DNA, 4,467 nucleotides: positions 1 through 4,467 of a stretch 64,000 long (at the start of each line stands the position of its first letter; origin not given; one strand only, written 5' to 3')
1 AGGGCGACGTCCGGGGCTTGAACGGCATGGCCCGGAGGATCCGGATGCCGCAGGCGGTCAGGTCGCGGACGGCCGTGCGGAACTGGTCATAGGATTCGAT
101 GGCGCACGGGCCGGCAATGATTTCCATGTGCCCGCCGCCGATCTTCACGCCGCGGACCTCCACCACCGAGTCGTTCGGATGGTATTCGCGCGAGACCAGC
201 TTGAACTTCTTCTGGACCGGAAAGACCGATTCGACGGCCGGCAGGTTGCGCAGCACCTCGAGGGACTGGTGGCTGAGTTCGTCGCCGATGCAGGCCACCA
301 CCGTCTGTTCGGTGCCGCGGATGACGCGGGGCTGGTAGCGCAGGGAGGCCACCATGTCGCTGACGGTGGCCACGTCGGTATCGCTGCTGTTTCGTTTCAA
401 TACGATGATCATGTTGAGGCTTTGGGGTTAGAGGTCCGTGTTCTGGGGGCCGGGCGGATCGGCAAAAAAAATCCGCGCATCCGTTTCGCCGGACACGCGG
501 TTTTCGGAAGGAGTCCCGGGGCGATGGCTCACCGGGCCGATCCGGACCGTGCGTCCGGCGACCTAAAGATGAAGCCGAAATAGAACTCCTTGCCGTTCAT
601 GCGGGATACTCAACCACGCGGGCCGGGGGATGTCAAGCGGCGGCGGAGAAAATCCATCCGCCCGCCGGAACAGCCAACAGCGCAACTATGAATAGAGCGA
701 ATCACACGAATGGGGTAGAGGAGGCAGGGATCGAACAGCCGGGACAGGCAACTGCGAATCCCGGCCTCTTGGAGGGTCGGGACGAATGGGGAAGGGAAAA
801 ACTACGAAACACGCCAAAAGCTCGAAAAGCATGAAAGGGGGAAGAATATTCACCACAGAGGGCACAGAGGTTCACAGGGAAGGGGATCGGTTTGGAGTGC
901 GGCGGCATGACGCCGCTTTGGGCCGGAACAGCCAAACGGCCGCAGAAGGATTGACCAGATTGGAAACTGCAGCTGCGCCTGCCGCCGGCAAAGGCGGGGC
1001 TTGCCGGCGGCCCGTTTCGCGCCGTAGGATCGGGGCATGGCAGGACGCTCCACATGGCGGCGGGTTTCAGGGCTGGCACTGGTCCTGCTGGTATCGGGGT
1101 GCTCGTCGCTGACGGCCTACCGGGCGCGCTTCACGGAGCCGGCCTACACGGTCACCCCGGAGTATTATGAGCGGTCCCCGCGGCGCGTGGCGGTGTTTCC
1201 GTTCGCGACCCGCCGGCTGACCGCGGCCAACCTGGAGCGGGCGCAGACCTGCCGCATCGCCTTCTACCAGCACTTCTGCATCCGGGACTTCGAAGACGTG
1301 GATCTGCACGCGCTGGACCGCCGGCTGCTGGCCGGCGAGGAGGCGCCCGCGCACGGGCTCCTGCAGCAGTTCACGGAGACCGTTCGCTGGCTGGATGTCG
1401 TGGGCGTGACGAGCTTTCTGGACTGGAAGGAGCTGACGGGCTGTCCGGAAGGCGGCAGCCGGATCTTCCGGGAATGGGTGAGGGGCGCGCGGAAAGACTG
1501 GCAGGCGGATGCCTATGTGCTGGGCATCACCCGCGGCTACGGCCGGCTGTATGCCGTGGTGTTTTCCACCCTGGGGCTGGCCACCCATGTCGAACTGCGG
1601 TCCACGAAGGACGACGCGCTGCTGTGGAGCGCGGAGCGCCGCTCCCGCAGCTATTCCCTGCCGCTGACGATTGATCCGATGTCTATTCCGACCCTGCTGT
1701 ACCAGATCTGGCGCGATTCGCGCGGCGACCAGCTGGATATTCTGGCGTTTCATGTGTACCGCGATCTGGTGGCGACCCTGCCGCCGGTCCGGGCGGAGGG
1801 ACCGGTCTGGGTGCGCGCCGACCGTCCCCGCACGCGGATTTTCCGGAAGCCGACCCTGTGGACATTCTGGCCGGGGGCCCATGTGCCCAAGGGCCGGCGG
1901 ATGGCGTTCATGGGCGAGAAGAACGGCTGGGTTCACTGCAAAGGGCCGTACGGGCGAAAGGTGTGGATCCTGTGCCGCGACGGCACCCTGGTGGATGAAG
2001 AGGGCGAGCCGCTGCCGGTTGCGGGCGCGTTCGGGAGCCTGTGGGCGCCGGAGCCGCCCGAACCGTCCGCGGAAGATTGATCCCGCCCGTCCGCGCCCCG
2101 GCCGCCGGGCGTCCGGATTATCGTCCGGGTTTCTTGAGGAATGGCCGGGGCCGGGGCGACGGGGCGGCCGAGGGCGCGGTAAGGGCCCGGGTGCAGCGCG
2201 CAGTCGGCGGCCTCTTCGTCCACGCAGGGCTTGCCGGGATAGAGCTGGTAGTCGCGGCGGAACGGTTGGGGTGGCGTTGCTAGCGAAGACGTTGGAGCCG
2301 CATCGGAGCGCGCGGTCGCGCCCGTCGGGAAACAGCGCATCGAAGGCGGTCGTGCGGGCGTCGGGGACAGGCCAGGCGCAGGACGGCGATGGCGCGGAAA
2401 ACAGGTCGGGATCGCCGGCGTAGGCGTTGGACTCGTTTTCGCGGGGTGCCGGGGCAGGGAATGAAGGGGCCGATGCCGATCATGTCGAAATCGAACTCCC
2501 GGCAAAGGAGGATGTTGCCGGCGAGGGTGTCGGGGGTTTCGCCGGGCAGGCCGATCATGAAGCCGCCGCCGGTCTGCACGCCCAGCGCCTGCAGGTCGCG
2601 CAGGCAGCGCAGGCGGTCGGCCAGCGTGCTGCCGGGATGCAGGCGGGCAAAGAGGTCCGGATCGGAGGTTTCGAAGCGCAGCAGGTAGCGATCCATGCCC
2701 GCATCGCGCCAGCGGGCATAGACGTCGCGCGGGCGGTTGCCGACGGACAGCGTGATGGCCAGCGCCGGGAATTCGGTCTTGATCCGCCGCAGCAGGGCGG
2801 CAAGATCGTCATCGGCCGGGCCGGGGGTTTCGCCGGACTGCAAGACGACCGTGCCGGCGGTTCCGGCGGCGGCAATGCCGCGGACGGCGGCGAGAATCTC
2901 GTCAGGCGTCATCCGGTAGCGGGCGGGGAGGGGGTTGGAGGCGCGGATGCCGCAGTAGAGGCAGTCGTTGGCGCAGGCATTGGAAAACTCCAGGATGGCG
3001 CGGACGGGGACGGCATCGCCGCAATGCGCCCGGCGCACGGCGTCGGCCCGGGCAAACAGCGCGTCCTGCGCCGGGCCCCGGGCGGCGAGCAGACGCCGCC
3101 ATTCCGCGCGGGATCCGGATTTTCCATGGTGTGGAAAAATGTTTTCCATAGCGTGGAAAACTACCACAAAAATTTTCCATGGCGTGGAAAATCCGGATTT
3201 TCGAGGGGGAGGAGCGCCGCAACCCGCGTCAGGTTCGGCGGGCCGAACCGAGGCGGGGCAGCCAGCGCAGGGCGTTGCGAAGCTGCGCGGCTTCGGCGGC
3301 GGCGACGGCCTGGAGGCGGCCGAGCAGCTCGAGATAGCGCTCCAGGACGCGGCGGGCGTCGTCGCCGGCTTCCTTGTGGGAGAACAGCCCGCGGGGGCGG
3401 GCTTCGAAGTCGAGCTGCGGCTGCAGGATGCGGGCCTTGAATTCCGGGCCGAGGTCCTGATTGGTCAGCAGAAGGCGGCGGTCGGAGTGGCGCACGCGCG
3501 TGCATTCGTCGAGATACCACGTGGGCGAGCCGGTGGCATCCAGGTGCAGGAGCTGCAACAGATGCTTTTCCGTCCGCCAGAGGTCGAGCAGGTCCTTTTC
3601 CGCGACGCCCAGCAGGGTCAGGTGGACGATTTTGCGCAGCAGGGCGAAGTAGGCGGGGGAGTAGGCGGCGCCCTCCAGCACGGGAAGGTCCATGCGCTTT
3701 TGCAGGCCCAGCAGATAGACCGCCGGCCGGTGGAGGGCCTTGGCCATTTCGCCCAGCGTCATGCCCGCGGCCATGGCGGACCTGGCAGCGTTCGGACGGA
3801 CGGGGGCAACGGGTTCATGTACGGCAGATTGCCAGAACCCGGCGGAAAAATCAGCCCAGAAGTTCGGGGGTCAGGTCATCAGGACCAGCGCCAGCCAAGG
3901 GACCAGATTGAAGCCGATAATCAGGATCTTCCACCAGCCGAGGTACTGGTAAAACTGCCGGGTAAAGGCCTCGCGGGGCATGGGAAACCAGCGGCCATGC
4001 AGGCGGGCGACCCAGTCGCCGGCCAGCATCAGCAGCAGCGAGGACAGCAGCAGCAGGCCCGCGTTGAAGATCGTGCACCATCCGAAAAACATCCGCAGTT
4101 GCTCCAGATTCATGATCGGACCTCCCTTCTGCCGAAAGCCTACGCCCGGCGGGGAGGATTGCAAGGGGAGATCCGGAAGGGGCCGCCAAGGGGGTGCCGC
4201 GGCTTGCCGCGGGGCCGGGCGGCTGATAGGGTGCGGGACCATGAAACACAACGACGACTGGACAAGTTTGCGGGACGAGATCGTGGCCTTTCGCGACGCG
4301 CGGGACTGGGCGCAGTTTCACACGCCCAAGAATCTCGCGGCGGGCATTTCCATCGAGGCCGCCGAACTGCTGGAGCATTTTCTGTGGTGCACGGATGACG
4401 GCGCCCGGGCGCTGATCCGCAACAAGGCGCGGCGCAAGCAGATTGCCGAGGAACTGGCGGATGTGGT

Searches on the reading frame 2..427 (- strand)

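Call 41: search_protein_families(library=pfam, proteins=[window:2-427:-], max_evalue=0.001)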
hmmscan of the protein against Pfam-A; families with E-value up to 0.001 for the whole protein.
window:2-427:- (142 aa): 2 families
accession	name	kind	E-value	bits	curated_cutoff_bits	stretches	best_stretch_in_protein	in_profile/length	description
PF18152.6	DAHP_snth_FXD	-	7.1e-16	58.2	27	1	6-73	1-67/67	DAHP synthase ferredoxin-like domain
PF00793.26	DAHP_synth_1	-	1.2e-06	28.1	25.5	1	93-142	9-64/270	DAHP synthetase I family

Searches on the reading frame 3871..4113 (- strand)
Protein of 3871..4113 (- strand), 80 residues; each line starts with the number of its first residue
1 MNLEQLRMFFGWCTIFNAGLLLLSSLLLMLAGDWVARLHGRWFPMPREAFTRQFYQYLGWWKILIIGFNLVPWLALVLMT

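Call 47: find_encoding_contigs(protein=window:3871-4113:-, flank=10000, max_places=6)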
Protein window:3871-4113:- (80 aa): 2 contigs read that carry it; 2 places shown.
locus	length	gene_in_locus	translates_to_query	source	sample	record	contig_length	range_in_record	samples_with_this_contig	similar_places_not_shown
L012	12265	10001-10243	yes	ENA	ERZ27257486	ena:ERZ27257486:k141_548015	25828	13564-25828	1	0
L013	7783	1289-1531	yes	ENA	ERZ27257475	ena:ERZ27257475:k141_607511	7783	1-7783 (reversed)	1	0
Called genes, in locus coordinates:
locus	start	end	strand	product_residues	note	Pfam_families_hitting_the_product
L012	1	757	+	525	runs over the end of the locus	PF00361:Proton_antipo_M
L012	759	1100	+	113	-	-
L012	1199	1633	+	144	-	PF01058:Oxidored_q6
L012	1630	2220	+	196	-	PF00329:Complex1_30kDa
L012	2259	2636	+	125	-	PF05635:23S_rRNA_IVP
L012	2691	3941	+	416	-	PF00374:NiFeSe_Hases, PF00346:Complex1_49kDa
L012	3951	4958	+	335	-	PF00146:NADHdh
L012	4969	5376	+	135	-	PF00037:Fer4 (faint), PF12797:Fer4_2 (faint), PF12837:Fer4_6 (weak), PF13237:Fer4_10, PF14697:Fer4_21, PF12838:Fer4_7, PF13187:Fer4_9 (weak), PF13484:Fer4_16 (faint)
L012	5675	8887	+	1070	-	PF00133:tRNA-synt_1, PF09334:tRNA-synt_1g (weak), PF08264:Anticodon_1, PF19302:DUF5915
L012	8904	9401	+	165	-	-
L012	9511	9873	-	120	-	PF12643:MazG-like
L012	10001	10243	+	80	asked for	PF21742:DUF6868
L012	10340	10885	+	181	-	-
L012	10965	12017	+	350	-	PF04055:Radical_SAM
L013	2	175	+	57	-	?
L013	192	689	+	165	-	-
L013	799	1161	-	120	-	PF12643:MazG-like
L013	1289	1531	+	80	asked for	PF21742:DUF6868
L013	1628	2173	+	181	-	-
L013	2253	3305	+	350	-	PF04055:Radical_SAM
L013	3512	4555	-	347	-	-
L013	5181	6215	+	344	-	PF18152:DAHP_snth_FXD, PF00793:DAHP_synth_1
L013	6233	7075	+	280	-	PF00800:PDT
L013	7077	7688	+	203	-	PF01817:CM_2 (weak)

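Call 53: search_protein_families(library=ncbifam, proteins=[L013:2253-3302:+], max_evalue=0.00001)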
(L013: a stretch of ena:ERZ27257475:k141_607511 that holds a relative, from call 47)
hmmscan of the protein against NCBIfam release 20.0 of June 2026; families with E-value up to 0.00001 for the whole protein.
L013:2253-3302:+ (350 aa): 14 families
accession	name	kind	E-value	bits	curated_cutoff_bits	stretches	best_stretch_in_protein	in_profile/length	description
TIGR03956.1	rSAM_HydE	equivalog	4.4e-90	302.4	254.6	1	13-336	12-333/340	[FeFe] hydrogenase H-cluster radical SAM maturase HydE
TIGR03910.1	pyrrolys_PylB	equivalog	1.2e-31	109.9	348.2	1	13-292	19-296/347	methylornithine synthase PylB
TIGR00433.2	bioB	equivalog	2.2e-27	96.1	225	1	14-293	5-282/307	biotin synthase BioB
TIGR03957.1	rSAM_HmdB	equivalog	3.3e-15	56.1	320.9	1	31-290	21-276/317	5,10-methenyltetrahydromethanopterin hydrogenase cofactor biosynthesis protein HmdB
TIGR02351.2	thiH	equivalog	1.6e-13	50.5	380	1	29-174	53-195/364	2-iminoacetate synthase ThiH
TIGR03551.1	F420_cofH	equivalog_domain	6.6e-12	44.9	374.1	1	16-133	5-122/345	5-amino-6-(D-ribitylamino)uracil--L-tyrosine 4-hydroxyphenyl transferase CofH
TIGR03955.1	rSAM_HydG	equivalog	5.4e-11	41.6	312.15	1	27-267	63-314/470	[FeFe] hydrogenase H-cluster radical SAM maturase HydG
NF006687.0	PRK09234.1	equivalog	3.6e-10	38.6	1018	1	13-132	493-613/849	bifunctional FO biosynthesis protein CofGH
TIGR03699.1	menaquin_MqnC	equivalog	4.2e-09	35.7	428.1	1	30-133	19-124/342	cyclic dehypoxanthinyl futalosine synthase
TIGR00423.1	TIGR00423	subfamily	1.8e-08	34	260.25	1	53-132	9-87/310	CofH family radical SAM protein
NF005609.0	PRK07360.1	equivalog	4.2e-08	32.3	426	1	19-132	28-144/374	7,8-didemethyl-8-hydroxy-5-deazariboflavin synthase subunit CofH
TIGR03471.1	HpnJ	equivalog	2e-07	30.3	577.6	1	129-238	272-384/472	hopanoid biosynthesis associated radical SAM protein HpnJ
TIGR03700.1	mena_SCO4494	equivalog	8.8e-07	28.1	434.55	1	31-132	28-130/351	aminofutalosine synthase MqnE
NF004580.0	PRK05926.1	equivalog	1.2e-06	28.1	583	1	20-132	37-149/370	hypothetical protein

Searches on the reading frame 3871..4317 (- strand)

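Call 41: search_protein_families(library=pfam, proteins=[window:3871-4317:-], max_evalue=0.001)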
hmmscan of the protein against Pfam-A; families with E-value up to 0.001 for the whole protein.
window:3871-4317:- (148 aa): 1 family
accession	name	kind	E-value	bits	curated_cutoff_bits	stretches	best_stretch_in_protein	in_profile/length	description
PF21742.2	DUF6868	-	3.7e-22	79.2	27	1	69-147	1-79/80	Family of unknown function (DUF6868)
